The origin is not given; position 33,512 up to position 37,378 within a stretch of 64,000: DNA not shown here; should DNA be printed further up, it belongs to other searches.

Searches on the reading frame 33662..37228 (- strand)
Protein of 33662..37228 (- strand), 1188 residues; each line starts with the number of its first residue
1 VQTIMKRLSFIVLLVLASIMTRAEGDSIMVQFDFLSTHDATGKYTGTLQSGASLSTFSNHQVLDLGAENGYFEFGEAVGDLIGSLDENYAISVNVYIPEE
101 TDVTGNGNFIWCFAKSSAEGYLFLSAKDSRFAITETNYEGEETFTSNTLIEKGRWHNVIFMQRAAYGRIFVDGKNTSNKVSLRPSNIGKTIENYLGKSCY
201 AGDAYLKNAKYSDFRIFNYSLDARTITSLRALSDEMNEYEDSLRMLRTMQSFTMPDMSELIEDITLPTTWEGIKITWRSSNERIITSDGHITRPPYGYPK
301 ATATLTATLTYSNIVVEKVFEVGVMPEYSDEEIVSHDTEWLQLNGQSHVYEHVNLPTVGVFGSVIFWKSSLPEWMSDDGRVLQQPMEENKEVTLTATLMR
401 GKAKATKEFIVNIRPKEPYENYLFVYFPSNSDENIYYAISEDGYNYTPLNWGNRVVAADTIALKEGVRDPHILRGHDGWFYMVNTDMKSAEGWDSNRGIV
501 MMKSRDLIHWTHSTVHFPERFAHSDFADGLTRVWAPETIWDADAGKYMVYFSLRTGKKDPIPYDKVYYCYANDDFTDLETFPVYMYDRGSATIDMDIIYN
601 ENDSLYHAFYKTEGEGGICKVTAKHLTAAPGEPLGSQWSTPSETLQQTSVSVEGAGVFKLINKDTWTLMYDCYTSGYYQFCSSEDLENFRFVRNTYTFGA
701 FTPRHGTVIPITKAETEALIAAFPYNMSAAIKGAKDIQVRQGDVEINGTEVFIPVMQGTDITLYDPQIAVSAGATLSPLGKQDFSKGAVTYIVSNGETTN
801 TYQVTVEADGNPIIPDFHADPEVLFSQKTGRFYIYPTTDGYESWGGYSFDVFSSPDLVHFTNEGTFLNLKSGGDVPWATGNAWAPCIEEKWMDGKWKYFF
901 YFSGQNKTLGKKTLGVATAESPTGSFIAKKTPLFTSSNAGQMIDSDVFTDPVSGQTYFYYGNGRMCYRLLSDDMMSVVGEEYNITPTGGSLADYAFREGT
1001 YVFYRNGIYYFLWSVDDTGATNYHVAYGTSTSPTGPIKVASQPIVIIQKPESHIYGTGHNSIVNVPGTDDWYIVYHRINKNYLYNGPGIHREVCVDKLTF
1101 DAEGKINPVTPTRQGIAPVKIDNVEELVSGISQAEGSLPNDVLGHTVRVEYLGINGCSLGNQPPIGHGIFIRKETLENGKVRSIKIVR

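Call 17: search_protein_families(library=pfam, proteins=[window:33662-37228:-], max_evalue=0.0001)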
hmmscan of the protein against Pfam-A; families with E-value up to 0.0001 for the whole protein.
window:33662-37228:- (1188 aa): 4 families
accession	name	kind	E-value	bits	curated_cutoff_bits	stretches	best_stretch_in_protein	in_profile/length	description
PF04616.20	Glyco_hydro_43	-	1.9e-65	221.5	32.2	2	811-1105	3-287/288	Glycosyl hydrolases family 43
PF20578.4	aBig_2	-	1.8e-33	114.6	27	2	336-414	3-87/89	Atrophied bacterial Ig domain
PF13385.13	Laminin_G_3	-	1.7e-10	41.7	27.6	1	88-226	18-150/151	Concanavalin A-like lectin/glucanases superfamily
PF00251.26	Glyco_hydro_32N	-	3.5e-05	24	22.1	0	432-515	96-174/307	Glycosyl hydrolases family 32 N-terminal domain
